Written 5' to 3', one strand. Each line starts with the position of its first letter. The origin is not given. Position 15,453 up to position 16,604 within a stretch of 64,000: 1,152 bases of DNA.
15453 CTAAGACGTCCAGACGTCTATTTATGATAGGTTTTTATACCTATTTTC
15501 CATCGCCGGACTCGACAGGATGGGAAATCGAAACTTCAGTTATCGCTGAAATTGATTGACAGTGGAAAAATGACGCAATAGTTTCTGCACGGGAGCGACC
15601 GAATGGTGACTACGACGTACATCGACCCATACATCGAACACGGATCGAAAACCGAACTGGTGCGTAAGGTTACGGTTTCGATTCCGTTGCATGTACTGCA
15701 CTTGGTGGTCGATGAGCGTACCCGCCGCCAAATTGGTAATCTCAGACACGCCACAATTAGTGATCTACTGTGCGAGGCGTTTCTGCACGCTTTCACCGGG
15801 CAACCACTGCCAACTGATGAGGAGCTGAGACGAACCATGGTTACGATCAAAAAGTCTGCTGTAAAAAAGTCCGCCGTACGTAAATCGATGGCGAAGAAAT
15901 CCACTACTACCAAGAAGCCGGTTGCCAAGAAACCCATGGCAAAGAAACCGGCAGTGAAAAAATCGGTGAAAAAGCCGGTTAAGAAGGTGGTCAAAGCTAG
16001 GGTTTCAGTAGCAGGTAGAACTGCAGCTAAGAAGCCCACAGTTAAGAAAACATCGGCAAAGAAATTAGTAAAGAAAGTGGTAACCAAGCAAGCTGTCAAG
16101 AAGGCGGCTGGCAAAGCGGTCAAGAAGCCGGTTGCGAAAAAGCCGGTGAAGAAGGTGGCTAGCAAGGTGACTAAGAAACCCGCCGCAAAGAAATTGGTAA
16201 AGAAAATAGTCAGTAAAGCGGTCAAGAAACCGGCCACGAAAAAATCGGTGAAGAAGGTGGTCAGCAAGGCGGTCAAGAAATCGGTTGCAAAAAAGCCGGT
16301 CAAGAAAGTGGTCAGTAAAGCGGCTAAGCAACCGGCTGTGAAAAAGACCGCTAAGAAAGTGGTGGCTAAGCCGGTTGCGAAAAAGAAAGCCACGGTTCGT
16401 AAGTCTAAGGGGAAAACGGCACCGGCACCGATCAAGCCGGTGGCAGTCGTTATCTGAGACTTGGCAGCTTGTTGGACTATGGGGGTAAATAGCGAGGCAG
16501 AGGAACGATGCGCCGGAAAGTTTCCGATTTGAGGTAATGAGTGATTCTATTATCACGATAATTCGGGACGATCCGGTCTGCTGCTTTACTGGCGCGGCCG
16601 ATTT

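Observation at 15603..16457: MetJ repressor core fused in frame to a ~205-aa polycationic histone-H1/AlgP-like tail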

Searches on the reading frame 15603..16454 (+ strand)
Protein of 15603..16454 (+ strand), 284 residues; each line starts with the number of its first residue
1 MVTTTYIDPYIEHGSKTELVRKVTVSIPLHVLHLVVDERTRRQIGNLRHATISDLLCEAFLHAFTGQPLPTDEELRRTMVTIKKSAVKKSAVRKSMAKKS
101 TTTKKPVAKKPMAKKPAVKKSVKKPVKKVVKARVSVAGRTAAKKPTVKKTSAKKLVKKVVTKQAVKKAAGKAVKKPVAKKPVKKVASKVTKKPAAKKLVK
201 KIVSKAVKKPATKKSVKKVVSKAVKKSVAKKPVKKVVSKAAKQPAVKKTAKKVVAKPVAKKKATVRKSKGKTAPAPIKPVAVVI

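Call 4: search_protein_families(library=pfam, proteins=[window:15603-16454:+], max_evalue=1)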
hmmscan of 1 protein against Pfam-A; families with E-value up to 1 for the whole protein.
window:15603-16454:+ (284 aa): 3 families
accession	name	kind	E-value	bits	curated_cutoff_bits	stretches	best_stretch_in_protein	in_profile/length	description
PF01340.26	MetJ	-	2.1e-36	124.2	25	1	5-90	5-90/97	Met Apo-repressor, MetJ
PF07382.16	HC2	-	5.7e-07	30.3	40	1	80-185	33-139/194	Histone H1-like nucleoprotein HC2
PF04286.17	DUF445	-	0.3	11.4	33.8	1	155-268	45-157/368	Protein of unknown function (DUF445)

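Call 5: search_protein_families(library=ncbifam, proteins=[window:15603-16454:+], max_evalue=1)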
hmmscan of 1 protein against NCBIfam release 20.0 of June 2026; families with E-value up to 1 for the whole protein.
window:15603-16454:+ (284 aa): 3 families
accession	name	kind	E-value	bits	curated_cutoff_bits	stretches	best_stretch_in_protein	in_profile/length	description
NF003622.0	PRK05264.1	equivalog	7.2e-38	128.7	110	1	5-88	7-90/105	met regulon transcriptional regulator MetJ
NF038053.1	hist_H1_lk_Burk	equivalog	0.00081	19.7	80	1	81-186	30-148/195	histone H1-like DNA-binding protein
NF038052.1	histone_lik_HC2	exception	0.0044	17.2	135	1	81-180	34-135/201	histone H1-like DNA-binding protein Hc2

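Call 6: search_solved_structures(query=window:15603-16454:+, show_alignments=2, max_evalue=0.01)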
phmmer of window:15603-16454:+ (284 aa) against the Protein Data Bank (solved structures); distinct sequences matched with E-value up to 0.01: 2.
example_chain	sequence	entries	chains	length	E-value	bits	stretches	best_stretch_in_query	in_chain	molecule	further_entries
1cma_A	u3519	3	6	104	1.1e-30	110.7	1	5-80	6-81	PROTEIN (MET REPRESSOR) | MET APO-REPRESSOR | MET REPRESSOR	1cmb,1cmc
1mj2_A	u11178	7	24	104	3.9e-30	108.9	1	5-80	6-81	PROTEIN (METHIONINE REPRESSOR) | METHIONINE REPRESSOR | METHIONINE REPRESSOR PROTEIN METJ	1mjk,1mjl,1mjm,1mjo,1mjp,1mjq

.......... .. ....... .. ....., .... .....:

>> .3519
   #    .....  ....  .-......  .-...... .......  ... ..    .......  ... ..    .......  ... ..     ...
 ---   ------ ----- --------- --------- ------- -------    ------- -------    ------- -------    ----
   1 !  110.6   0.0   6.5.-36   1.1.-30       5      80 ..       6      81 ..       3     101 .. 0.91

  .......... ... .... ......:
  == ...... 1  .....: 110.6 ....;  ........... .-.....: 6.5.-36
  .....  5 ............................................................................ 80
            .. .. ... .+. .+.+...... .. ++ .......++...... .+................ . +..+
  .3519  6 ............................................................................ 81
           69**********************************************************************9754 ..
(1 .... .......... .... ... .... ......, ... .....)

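Call 7: find_homologous_proteins(query=window:15603-16454:+)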
Query window:15603-16454:+ (284 aa): 429 proteins with E <= 0.001 among 8000 candidates; the best 120 are listed.
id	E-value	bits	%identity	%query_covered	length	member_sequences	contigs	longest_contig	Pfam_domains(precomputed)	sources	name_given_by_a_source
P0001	3.4e-61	225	89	43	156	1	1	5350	PF01340.28,PF07382.17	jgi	-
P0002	1.4e-46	177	74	29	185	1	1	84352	PF01340.28,PF07382.17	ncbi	ncbi:MAG: met regulon transcriptional regulator MetJ [Rhodanobacter sp.]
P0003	4.5e-46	176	68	40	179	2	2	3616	PF01340.28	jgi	jgi:transcriptional regulator of met regulon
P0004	1.5e-45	174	78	28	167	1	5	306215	PF01340.28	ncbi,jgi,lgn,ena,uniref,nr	ncbi:met regulon transcriptional regulator MetJ [Fulvimonas soli]|jgi:transcriptional regulator of m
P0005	1.9e-45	174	75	27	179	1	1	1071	PF01340.28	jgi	-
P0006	2.1e-45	174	77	28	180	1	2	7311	PF01340.28,PF07382.17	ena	-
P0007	2.2e-45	174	74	29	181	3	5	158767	PF01340.28,PF07382.17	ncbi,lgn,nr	ncbi:MAG: met regulon transcriptional regulator MetJ [Rhodanobacter sp.]|nr:MAG: met regulon transcr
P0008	2.4e-45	173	75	30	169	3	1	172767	PF01340.28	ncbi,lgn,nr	ncbi:MAG: met regulon transcriptional regulator MetJ [Fulvimonas sp.]|nr:met regulon transcriptional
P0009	7.8e-45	172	73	28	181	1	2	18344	PF01340.28,PF07382.17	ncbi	-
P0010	9.0e-45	172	75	28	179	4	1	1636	PF01340.28,PF07382.17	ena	-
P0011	1.3e-44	171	75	28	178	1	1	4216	PF01340.28,PF07382.17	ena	-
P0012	1.8e-44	171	75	28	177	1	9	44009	PF01340.28,PF07382.17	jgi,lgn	jgi:transcriptional regulator of met regulon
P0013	3.0e-44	170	77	28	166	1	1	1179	PF01340.28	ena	-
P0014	3.0e-44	170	75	28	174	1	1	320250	PF01340.28,PF07382.17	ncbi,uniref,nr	ncbi:met regulon transcriptional regulator MetJ [Rhodanobacter denitrificans]|uniref:Met repressor n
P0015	3.1e-44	170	77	28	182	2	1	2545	PF01340.28,PF07382.17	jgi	jgi:transcriptional regulator of met regulon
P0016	4.1e-44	169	74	29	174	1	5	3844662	PF01340.28,PF07382.17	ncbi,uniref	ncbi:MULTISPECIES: met regulon transcriptional regulator MetJ [unclassified Rhodanobacter]|uniref:me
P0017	4.2e-44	169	75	28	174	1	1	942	PF01340.28,PF07382.17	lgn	-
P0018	4.4e-44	169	75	28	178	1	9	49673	PF01340.28,PF07382.17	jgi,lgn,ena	jgi:transcriptional regulator of met regulon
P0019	4.5e-44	169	81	26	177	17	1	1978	PF01340.28,PF07382.17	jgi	jgi:MetJ family methionine regulon transcriptional repressor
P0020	4.7e-44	169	76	28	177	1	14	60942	PF01340.28,PF07382.17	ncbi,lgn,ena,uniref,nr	ncbi:met regulon transcriptional regulator MetJ [Frateuria sp.]|uniref:met regulon transcriptional r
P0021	4.7e-44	169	73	29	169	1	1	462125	PF01340.28,PF07382.17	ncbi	-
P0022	4.9e-44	169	75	28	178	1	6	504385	PF01340.28,PF07382.17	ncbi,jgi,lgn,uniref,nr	ncbi:MAG TPA: met regulon transcriptional regulator MetJ [Frateuria sp.]|jgi:transcriptional regulat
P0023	5.1e-44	169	76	28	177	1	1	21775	PF01340.28,PF07382.17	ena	-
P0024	5.4e-44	169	58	51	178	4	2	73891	PF01340.28,PF07382.17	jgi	jgi:MetJ family methionine regulon transcriptional repressor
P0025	6.6e-44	169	76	28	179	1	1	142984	PF01340.28,PF07382.17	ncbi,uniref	ncbi:met regulon transcriptional regulator MetJ [Fulvimonas yonginensis]|uniref:Met repressor n=1 Ta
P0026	6.9e-44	169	73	29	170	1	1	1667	PF01340.28,PF07382.17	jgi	jgi:transcriptional regulator of met regulon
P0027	7.6e-44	169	76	28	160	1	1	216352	PF01340.28,PF07382.17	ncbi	-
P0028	7.9e-44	168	75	28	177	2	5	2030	PF01340.28,PF07382.17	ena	-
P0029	8.9e-44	168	80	26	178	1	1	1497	PF01340.28,PF07382.17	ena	-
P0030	9.0e-44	168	73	29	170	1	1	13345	PF01340.28,PF07382.17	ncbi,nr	ncbi:MAG: met regulon transcriptional regulator MetJ [Rhodanobacter sp.]|nr:MAG: met regulon transcr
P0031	1.3e-43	168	60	51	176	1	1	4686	PF01340.28,PF07382.17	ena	-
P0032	1.5e-43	168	78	28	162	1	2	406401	PF01340.28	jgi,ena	-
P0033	1.6e-43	168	73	28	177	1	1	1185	PF01340.28,PF07382.17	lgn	-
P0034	1.6e-43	167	77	26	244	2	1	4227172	PF01340.28,PF07382.17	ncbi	ncbi:met regulon transcriptional regulator MetJ [Dyella thiooxydans]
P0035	1.6e-43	167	77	26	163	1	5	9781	PF01340.28,PF07382.17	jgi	jgi:transcriptional regulator of met regulon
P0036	1.6e-43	167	73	29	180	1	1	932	PF01340.28,PF07382.17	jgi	-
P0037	1.7e-43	167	74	29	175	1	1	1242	PF01340.28,PF07382.17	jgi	jgi:transcriptional regulator of met regulon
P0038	2.0e-43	167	26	51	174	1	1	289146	PF01340.28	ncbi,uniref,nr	ncbi:met regulon transcriptional regulator MetJ [Rhodanobacter sp. C01]|uniref:met regulon transcrip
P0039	2.1e-43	167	76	28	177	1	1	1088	PF01340.28,PF07382.17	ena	-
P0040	2.1e-43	167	75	28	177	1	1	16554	PF01340.28,PF07382.17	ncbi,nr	ncbi:MAG: met regulon transcriptional regulator MetJ [Frateuria sp.]|nr:met regulon transcriptional 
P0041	2.3e-43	167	74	29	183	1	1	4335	PF01340.28,PF07382.17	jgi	jgi:MetJ family methionine regulon transcriptional repressor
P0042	3.0e-43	167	75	27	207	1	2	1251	PF01340.28,PF07382.17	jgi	jgi:transcriptional regulator of met regulon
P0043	3.2e-43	166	54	65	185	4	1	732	PF01340.28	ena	-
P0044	3.2e-43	166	74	26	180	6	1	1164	PF01340.28,PF07382.17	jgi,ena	-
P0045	3.2e-43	166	78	26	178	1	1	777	PF01340.28,PF07382.17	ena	-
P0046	3.7e-43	166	73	28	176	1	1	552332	PF01340.28,PF07382.17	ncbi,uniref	ncbi:met regulon transcriptional regulator MetJ [Rhodanobacter umsongensis]|uniref:Met repressor n=1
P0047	4.0e-43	166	80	26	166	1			PF01340.28,PF07382.17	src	-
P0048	4.5e-43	166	76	28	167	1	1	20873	PF01340.28,PF07382.17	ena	-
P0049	4.6e-43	166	73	28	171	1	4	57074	PF01340.28,PF07382.17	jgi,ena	-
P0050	4.9e-43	166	75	28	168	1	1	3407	PF01340.28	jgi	jgi:transcriptional regulator of met regulon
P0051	5.5e-43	166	59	51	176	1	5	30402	PF01340.28,PF07382.17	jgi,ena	-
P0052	5.6e-43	166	70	29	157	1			PF01340.28,PF07382.17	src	-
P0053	5.8e-43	166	59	51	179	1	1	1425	PF01340.28,PF07382.17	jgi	jgi:MetJ family transcriptional regulator, methionine regulon repressor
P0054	5.9e-43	166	77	28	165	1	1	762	PF01340.28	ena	-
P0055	5.9e-43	166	72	29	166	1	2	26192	PF01340.28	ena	-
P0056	6.9e-43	165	73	28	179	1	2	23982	PF01340.28,PF07382.17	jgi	jgi:transcriptional regulator of met regulon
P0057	7.2e-43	165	73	28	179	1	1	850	PF01340.28,PF07382.17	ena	-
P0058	7.8e-43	165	73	28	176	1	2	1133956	PF01340.28,PF07382.17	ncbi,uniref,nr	ncbi:met regulon transcriptional regulator MetJ [Rhodanobacter glycinis]|uniref:Met repressor n=1 Ta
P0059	7.9e-43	165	73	28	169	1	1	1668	PF01340.28,PF07382.17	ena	-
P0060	7.9e-43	165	73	29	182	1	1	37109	PF01340.28,PF07382.17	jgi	jgi:transcriptional regulator of met regulon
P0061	8.5e-43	165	73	29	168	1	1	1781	PF01340.28,PF07382.17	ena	-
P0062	8.7e-43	165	73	28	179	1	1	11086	PF01340.28,PF07382.17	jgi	jgi:transcriptional regulator of met regulon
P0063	1.1e-42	165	73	28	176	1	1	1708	PF01340.28,PF07382.17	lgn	-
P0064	1.1e-42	165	73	28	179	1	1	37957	PF01340.28,PF07382.17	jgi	jgi:transcriptional regulator of met regulon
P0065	1.1e-42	165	75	28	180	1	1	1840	PF01340.28,PF07382.17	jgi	-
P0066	1.2e-42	165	73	28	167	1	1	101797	PF01340.28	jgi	jgi:transcriptional regulator of met regulon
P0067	1.2e-42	165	74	29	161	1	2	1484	PF01340.28,PF07382.17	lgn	-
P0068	1.2e-42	165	77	28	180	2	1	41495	PF01340.28,PF07382.17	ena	-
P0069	1.3e-42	165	76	28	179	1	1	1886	PF01340.28,PF07382.17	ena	-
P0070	1.5e-42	164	-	-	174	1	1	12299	PF01340.28,PF07382.17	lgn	-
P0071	1.5e-42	164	75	28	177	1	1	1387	PF01340.28,PF07382.17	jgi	jgi:MetJ family methionine regulon transcriptional repressor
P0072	1.6e-42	164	74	29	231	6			PF01340.28,PF07382.17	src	-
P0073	1.6e-42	164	-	-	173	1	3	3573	PF01340.28,PF07382.17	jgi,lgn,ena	-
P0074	1.7e-42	164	72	28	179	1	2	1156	PF01340.28,PF07382.17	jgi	jgi:MetJ family transcriptional regulator, methionine regulon repressor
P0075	1.9e-42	164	73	29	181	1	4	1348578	PF01340.28,PF07382.17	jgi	jgi:transcriptional regulator of met regulon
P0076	1.9e-42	164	72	28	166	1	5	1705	PF01340.28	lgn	-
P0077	1.9e-42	164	73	28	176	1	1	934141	PF01340.28,PF07382.17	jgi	jgi:transcriptional regulator of met regulon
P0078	1.9e-42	164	73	28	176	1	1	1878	PF01340.28,PF07382.17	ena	-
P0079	2.1e-42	164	80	28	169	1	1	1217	PF01340.28,PF07382.17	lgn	-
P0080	2.2e-42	164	73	29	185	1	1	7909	PF01340.28,PF07382.17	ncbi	ncbi:MAG: met regulon transcriptional regulator MetJ [Rhodanobacter sp.]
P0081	2.3e-42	164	-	-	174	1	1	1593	PF01340.28,PF07382.17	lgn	-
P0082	2.4e-42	164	72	28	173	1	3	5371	PF01340.28,PF07382.17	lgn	-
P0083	2.5e-42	164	73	29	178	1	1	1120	PF01340.28,PF07382.17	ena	-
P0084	2.6e-42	164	73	28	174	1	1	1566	PF01340.28,PF07382.17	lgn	-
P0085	2.6e-42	164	73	29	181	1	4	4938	PF01340.28,PF07382.17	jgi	jgi:MetJ family methionine regulon transcriptional repressor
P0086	2.9e-42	163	73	29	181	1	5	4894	PF01340.28,PF07382.17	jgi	jgi:transcriptional regulator of met regulon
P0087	2.9e-42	163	73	28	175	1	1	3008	PF01340.28,PF07382.17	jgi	jgi:transcriptional regulator of met regulon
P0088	3.3e-42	163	76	26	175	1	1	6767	PF01340.28,PF07382.17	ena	-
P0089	3.7e-42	163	73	29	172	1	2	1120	PF01340.28,PF07382.17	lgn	-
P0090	3.7e-42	163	54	49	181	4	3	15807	PF01340.28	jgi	jgi:transcriptional regulator of met regulon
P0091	3.8e-42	163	72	28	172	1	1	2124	PF01340.28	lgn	-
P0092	3.9e-42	163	72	28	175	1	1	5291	PF01340.28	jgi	jgi:MetJ family transcriptional regulator, methionine regulon repressor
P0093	4.3e-42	163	73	28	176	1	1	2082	PF01340.28,PF07382.17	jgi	jgi:MetJ family transcriptional regulator, methionine regulon repressor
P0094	6.2e-42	162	73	29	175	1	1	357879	PF01340.28,PF07382.17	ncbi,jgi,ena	ncbi:MAG: met regulon transcriptional regulator MetJ [Rhodanobacter sp.]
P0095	7.4e-42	162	75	28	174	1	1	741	PF01340.28,PF07382.17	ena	-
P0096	7.6e-42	162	72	29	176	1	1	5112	PF01340.28,PF07382.17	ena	-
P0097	7.7e-42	162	75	28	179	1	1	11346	PF01340.28,PF07382.17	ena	-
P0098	8.7e-42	162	73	28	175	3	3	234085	PF01340.28,PF07382.17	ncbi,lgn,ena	-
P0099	1.0e-41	162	73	28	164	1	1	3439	PF01340.28,PF07382.17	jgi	-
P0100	1.0e-41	162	69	38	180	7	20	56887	PF01340.28,PF07382.17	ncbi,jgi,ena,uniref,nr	ncbi:met regulon transcriptional regulator MetJ [Metallibacterium scheffleri]|jgi:transcriptional re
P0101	1.2e-41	161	65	37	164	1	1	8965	PF01340.28,PF07382.17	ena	-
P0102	1.2e-41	161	75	28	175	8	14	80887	PF01340.28,PF07382.17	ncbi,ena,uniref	ncbi:met regulon transcriptional regulator MetJ [Dyella agri]|uniref:Met repressor n=1 Tax=Dyella ag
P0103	1.4e-41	161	61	46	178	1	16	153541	PF01340.28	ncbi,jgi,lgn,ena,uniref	ncbi:met regulon transcriptional regulator MetJ [Dyella sp.]|jgi:MetJ family methionine regulon tran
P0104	1.6e-41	161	73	28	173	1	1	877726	PF01340.28,PF07382.17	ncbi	ncbi:met regulon transcriptional regulator MetJ [Rhodanobacter koreensis]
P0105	1.6e-41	161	78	26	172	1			PF01340.28,PF07382.17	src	-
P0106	1.6e-41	161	76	28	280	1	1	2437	PF01340.28,PF07382.17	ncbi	-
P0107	1.7e-41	161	72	28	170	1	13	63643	PF01340.28,PF07382.17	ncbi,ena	-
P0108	1.8e-41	161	73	28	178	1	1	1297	PF01340.28,PF07382.17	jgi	jgi:transcriptional regulator of met regulon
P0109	1.8e-41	161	73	29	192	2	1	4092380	PF01340.28,PF07382.17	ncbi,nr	ncbi:met regulon transcriptional regulator MetJ [Rhodanobacter sp. AS-Z3]|nr:met regulon transcripti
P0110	1.9e-41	161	75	28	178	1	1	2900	PF01340.28,PF07382.17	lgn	-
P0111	1.9e-41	161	81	28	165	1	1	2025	PF01340.28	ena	-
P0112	1.9e-41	161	74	27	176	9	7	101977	PF01340.28,PF07382.17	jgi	jgi:transcriptional regulator of met regulon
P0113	2.0e-41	161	74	26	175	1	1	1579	PF01340.28,PF07382.17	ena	-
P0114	2.1e-41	161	75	28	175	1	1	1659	PF01340.28,PF07382.17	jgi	jgi:transcriptional regulator of met regulon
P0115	2.4e-41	160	73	29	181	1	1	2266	PF01340.28,PF07382.17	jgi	jgi:transcriptional regulator of met regulon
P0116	2.4e-41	160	73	28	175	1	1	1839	PF01340.28,PF07382.17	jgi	jgi:Transcriptional regulator of met regulon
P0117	2.6e-41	160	-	-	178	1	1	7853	PF01340.28,PF07382.17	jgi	jgi:MetJ family methionine regulon transcriptional repressor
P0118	2.6e-41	160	73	28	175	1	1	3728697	PF01340.28,PF07382.17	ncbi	ncbi:met regulon transcriptional regulator MetJ [Rhodanobacter umsongensis]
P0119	2.9e-41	160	73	29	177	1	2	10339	PF01340.28,PF07382.17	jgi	jgi:MetJ family methionine regulon transcriptional repressor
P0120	3.5e-41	160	73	28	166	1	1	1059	PF01340.28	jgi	jgi:MetJ family methionine regulon transcriptional repressor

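Call 16: find_encoding_contigs(protein=window:15603-16454:+, flank=3000, max_places=4)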
Protein window:15603-16454:+ (284 aa): no gene with exactly this product is on record in the collection.

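Call 31: find_encoding_contigs(protein=P0001, flank=5000, max_places=3)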
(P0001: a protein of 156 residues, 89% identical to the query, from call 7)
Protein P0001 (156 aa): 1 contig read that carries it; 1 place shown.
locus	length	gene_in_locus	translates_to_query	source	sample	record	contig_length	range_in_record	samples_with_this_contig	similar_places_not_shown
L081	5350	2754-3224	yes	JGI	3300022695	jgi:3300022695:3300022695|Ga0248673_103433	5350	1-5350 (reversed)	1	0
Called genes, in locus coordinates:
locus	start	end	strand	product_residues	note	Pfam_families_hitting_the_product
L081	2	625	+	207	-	?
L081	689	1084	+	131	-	PF01597:GCV_H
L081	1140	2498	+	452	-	PF02347:GDC-P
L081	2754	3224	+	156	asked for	PF01340:MetJ, PF07382:HC2 (weak)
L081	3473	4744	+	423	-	PF03544:TonB_C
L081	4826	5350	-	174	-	?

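Call 38: predict_structure(alignment_id=A1)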
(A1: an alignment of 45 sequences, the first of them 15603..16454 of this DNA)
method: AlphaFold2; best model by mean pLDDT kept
length: 284 residues; sequences in the alignment: 45
mean_pLDDT: 51.3   pTM: 0.27
mean pLDDT of the five models: 51.3, 50.4, 48.7, 48.4, 42.6
residues with pLDDT >= 90: 0; 70-90: 59; 50-70: 63; < 50: 162
segments of 3 or more residues with pLDDT < 50: 1-8, 13-17, 98-124, 126-193, 208-212, 227-272
pLDDT, mean of each block of 10 residues (from residue 1): 45 48 72 84 81 82 80 80 66 53 39 38 39 35 35 35 34 34 35 52 57 58 52 34 35 37 42 54 48
secondary structure, 60 per line:
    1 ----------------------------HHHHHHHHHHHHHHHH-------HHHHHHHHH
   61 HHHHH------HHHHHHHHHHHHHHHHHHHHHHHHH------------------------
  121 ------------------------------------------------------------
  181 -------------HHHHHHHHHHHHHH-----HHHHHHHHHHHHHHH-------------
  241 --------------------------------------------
elements in order: H29-44 H52-65 H72-96 H194-207 H213-227

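Call 56: fold_search(model_id=the predicted structure, library=pdb)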
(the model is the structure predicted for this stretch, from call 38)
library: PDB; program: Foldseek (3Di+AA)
matches with E <= 10: 14; with E <= 0.001: 2
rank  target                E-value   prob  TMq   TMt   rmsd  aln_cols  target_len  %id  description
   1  1mjl_A                1.6e-06  1.00  0.18  0.44   8.0        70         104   71  METHIONINE REPRESSOR MUTANT (Q44K) COMPLEX WITH THE COREPRESSOR SAM (S-ADENOSYL METHIONINE) FROM ESCHERICHIA COLI (released 1998-04-29)
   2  1cma_A                2.3e-06  1.00  0.18  0.45   7.8        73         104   71  MET REPRESSOR/DNA COMPLEX + S-ADENOSYL-METHIONINE (released 1993-10-31)
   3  4uzx_MODEL_1_A        4.9e+00  0.04  0.10  0.29  10.1        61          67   15  High-resolution NMR structures of the domains of Saccharomyces cerevisiae Tho1 (released 2014-12-17)
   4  7nac_R                6.0e+00  0.06  0.15  0.27  15.9        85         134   16  State E2 nucleolar 60S ribosomal biogenesis intermediate - Composite model (released 2022-11-09)
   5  2orr                  6.8e+00  0.05  0.11  0.11   6.2        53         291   24  Murine Inducible Nitric Oxide Synthase Oxygenase Domain (Delta 114) 4-(Benzo[1,3]dioxol-5-yloxy)-2-(4-imidazol-1-yl-phen (released 2007-04-17)
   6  3jwz_B                6.8e+00  0.04  0.12  0.09  12.5        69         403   16  Structure of endothelial nitric oxide synthase heme domain complexed with N1-[(3' S,4' R)-4'-((6"-amino-4"-methylpyrid (released 2010-05-05)
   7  2orq                  8.3e+00  0.04  0.11  0.11   6.1        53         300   24  Murine Inducible Nitric Oxide Synthase Oxygenase Domain (DELTA 114) 4-(imidazol-1-yl)phenol and piperonylamine Complex (released 2007-04-17)
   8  9ihh_A                8.3e+00  0.02  0.09  0.23  18.1        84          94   14  Ex vivo spore-silk A-ENA fibers (released 2026-03-04)
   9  8eks_A                8.9e+00  0.06  0.13  0.07   6.1        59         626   22  rat TRPV2 in nanodiscs in the presence of weak acid at pH 5 (released 2023-09-27)
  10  4cx0_B                8.9e+00  0.04  0.13  0.09  12.6        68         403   18  Structure of bovine endothelial nitric oxide synthase Y477A mutant heme domain in complex with 6-((((3S, 5R)-5-(((6-AM (released 2014-08-13)
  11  7adi_B                8.9e+00  0.02  0.11  0.12  16.3       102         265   18  KirBac3.1 W46R: role of a highly conserved tryptophan at the membrane-water interface of Kir channel (released 2022-01-12)
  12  8qz0_S                8.9e+00  0.01  0.09  0.11  16.9        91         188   19  SWR1-hexasome-dimer complex (released 2024-10-02)
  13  6exu                  9.5e+00  0.04  0.12  0.26  13.5        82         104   13  Crystal structure of the DNA binding domain of fission yeast Sap1 (released 2018-11-28)
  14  8fga_A                9.5e+00  0.04  0.12  0.09  12.7        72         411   14  Structure of rat neuronal nitric oxide synthase heme domain in complex with 6-(5-(2-(dimethylamino)ethyl)-2,3-difluoro (released 2023-10-11)

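Call 61: list_cluster_members(proteins=[P0016, P0014])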
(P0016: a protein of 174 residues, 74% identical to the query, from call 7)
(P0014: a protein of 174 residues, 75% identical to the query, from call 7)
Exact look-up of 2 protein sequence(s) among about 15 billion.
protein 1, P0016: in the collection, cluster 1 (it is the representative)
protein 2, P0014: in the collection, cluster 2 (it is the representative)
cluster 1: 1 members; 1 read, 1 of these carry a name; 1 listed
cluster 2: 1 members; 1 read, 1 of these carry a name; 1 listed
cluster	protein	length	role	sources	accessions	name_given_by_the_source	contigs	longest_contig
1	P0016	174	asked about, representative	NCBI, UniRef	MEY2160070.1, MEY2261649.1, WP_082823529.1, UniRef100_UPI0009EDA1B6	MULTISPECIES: met regulon transcriptional regulator MetJ [unclassified Rhodanobacter] | met regulon transcriptional regulator MetJ n=1 Tax=unclassified Rhodanobacter ...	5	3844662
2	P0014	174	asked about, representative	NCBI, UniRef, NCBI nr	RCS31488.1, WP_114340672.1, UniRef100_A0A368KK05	met regulon transcriptional regulator MetJ [Rhodanobacter denitrificans] | Met repressor n=1 Tax=Rhodanobacter denitrificans TaxID=666685 RepID=A0A368KK05_9GAMM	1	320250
